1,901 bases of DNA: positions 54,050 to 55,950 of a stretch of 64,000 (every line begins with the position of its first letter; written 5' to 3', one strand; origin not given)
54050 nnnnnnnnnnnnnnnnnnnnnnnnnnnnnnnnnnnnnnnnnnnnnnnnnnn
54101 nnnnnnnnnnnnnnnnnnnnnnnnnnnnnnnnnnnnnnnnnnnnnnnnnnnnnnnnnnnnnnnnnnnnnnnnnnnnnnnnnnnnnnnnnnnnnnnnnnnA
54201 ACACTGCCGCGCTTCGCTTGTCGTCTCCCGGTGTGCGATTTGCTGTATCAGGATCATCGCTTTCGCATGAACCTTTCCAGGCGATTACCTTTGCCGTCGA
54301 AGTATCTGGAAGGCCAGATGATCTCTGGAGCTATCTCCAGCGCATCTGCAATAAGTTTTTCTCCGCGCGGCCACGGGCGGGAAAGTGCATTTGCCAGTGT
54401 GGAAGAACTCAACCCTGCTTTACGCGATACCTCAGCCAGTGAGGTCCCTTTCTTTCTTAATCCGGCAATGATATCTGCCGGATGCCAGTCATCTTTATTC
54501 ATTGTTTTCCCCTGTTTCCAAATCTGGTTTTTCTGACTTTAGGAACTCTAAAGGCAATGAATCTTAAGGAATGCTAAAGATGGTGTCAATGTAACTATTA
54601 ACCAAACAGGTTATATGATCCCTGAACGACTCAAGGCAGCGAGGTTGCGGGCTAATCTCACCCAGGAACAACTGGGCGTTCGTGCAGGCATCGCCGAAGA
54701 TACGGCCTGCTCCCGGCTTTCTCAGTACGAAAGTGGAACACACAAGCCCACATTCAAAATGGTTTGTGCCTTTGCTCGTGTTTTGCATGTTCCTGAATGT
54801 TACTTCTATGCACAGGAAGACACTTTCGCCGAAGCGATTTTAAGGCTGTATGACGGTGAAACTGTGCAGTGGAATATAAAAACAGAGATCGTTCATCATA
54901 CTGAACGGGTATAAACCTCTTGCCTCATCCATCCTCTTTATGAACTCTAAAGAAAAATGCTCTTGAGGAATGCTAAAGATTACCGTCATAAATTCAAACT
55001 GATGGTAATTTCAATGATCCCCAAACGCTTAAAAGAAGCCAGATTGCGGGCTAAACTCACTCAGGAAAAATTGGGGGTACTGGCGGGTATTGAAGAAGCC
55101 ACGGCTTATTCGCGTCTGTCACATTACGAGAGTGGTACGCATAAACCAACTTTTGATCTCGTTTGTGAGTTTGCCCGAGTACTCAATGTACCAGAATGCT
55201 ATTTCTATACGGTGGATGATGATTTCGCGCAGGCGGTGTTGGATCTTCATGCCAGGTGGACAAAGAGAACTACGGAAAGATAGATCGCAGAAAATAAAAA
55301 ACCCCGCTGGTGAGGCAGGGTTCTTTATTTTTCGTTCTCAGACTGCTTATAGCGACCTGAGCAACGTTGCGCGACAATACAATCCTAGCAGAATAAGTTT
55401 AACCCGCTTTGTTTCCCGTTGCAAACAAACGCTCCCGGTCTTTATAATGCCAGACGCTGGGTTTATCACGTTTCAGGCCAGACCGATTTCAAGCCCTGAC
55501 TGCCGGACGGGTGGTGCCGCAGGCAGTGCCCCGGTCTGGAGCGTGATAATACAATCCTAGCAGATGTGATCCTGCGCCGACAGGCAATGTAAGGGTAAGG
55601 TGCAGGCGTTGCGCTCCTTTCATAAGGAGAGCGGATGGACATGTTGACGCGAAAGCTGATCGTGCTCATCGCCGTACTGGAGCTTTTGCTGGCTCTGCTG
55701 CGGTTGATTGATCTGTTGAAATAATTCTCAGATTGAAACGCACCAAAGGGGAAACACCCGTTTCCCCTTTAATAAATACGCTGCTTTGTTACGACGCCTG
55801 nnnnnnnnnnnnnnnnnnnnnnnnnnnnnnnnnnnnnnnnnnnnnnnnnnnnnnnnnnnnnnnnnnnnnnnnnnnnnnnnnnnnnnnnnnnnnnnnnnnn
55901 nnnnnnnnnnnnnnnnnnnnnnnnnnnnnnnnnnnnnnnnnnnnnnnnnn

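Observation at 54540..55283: Tandem duplication of an XRE-family HTH gene together with its upstream region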

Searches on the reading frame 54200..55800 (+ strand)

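Call 13: search_protein_families(library=ncbifam, proteins=[L001:6387-7679:+, L001:7679-7939:+, L001:8251-9162:-], max_evalue=0.01)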
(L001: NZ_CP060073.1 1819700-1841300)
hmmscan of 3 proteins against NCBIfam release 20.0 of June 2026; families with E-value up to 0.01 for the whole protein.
L001:6387-7679:+ (431 aa): 7 families
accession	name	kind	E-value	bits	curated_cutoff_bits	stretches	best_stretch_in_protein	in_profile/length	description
NF041749.1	Drt4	equivalog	8.8e-62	209.6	450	1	4-429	4-435/489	antiviral reverse transcriptase Drt4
NF041748.1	Drt3b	equivalog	1.9e-30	106.2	350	1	126-266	168-319/647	antiviral reverse transcriptase Drt3b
NF041747.1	Drt3a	equivalog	7.7e-13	48.5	200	1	130-267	109-243/412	antiviral reverse transcriptase Drt3a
TIGR04416.1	group_II_RT_mat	equivalog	2.3e-11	43.4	300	1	120-265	111-255/353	group II intron reverse transcriptase/maturase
NF041750.1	Drt5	equivalog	1.3e-10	40.9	550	1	108-277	103-266/484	antiviral reverse transcriptase Drt5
NF038233.2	retron_St85_RT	exception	3.6e-10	39.6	235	1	124-254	81-206/289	retron St85 family RNA-directed DNA polymerase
NF042941.1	Retron_TIR_antiphage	equivalog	0.0082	15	600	0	125-230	85-184/464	TIR domain-containing anti-phage reverse transcriptase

L001:7679-7939:+ (87 aa): 0 families

L001:8251-9162:- (303 aa): 1 family
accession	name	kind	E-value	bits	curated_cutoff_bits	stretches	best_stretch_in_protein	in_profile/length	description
TIGR02224.1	recomb_XerC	equivalog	0.00033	20.1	335.15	1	11-250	7-248/295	tyrosine recombinase XerC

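Call 14: search_protein_families(library=padloc, proteins=[L001:6387-7679:+, L001:7679-7939:+, L001:8251-9162:-, L002:6929-8236:+], max_evalue=0.01)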
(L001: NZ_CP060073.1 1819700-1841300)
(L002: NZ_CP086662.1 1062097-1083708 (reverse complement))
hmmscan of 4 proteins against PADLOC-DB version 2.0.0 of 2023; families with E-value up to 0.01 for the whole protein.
L001:6387-7679:+ (431 aa): 70 families (the best 25 are shown)
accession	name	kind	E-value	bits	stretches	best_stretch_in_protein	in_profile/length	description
PDLC02177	Drt4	-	2.4e-148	493.2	1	4-429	3-436/541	-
PDLC03748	Drt6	-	3.8e-148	492.5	1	2-429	2-417/511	DRT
PDLC02179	Drt4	-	1.8e-132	441.1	1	1-429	1-429/542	-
PDLC03752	Drt4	-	1.1e-66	224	1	2-429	8-413/467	DRT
PDLC02178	Drt4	-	3.6e-59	199.1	1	2-422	16-438/506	-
PDLC02180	Drt4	-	1.3e-53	180.7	1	3-429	9-439/532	-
PDLC03769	RT_UG30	-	9.9e-47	157.6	1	5-430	7-425/493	DRT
PDLC03751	RT_UG14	-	2.5e-45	153.2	1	5-267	25-297/493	DRT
PDLC03743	AbiK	-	3.4e-44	150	1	50-300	73-312/546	DRT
PDLC02348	AbiK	-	2.8e-43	146.9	1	48-267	68-273/544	AbiK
PDLC03770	RT_UG31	-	1e-39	135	1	57-399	48-366/456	DRT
PDLC03784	Drt3b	-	1.1e-38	131.5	1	125-273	164-317/604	DRT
PDLC02176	Drt3b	-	1.4e-31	107.9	1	126-265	176-324/651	-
PDLC03744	AbiP2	-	6e-31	105.8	1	128-262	153-290/489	DRT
PDLC03783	Drt8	-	1.7e-27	95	1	107-263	111-260/493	DRT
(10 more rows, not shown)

L001:7679-7939:+ (87 aa): 4 families
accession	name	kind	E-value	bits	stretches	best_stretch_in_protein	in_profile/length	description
PDLC02177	Drt4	-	1.2e-16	58.6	1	5-69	443-507/541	-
PDLC03748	Drt6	-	1.9e-11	41.6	1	6-74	425-489/511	DRT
PDLC02179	Drt4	-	4.2e-11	40.5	1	7-74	438-504/542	-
PDLC03769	RT_UG30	-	8.6e-05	19.3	1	13-63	443-492/493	DRT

L001:8251-9162:- (303 aa): 0 families

L002:6929-8236:+ (436 aa): 0 families

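Call 15: search_protein_families(library=phrogs, proteins=[L001:8251-9162:-], max_evalue=0.001)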
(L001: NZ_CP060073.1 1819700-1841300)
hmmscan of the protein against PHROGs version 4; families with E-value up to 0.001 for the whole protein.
L001:8251-9162:- (303 aa): 1 family
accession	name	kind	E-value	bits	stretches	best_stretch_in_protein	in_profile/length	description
phrog_1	-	integration and excision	1e-06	29.4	1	42-244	205-399/611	integrase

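Call 61: search_protein_families(library=pfam, proteins=[L002:6929-8236:+, L001:9467-9646:+, L001:8251-9159:-], max_evalue=0.01)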
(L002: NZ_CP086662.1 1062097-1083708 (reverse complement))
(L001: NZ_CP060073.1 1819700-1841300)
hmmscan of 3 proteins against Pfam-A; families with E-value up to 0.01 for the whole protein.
L002:6929-8236:+ (436 aa): 0 families

L001:9467-9646:+ (60 aa): 0 families

L001:8251-9159:- (302 aa): 4 families
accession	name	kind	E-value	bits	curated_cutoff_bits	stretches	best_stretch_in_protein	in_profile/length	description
PF12835.12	Integrase_1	-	4.9e-58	195.7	23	1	101-249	1-149/149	Integrase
PF12834.13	Phage_int_SAM_2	-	1.3e-33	115.8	22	1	3-90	4-91/91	Phage integrase, N-terminal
PF02899.23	Phage_int_SAM_1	-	0.0046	17.6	22.3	0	17-87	15-82/83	Phage integrase, N-terminal SAM-like domain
PF00589.27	Phage_integrase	-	0.008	16.4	27.1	0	114-262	3-152/172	Phage integrase family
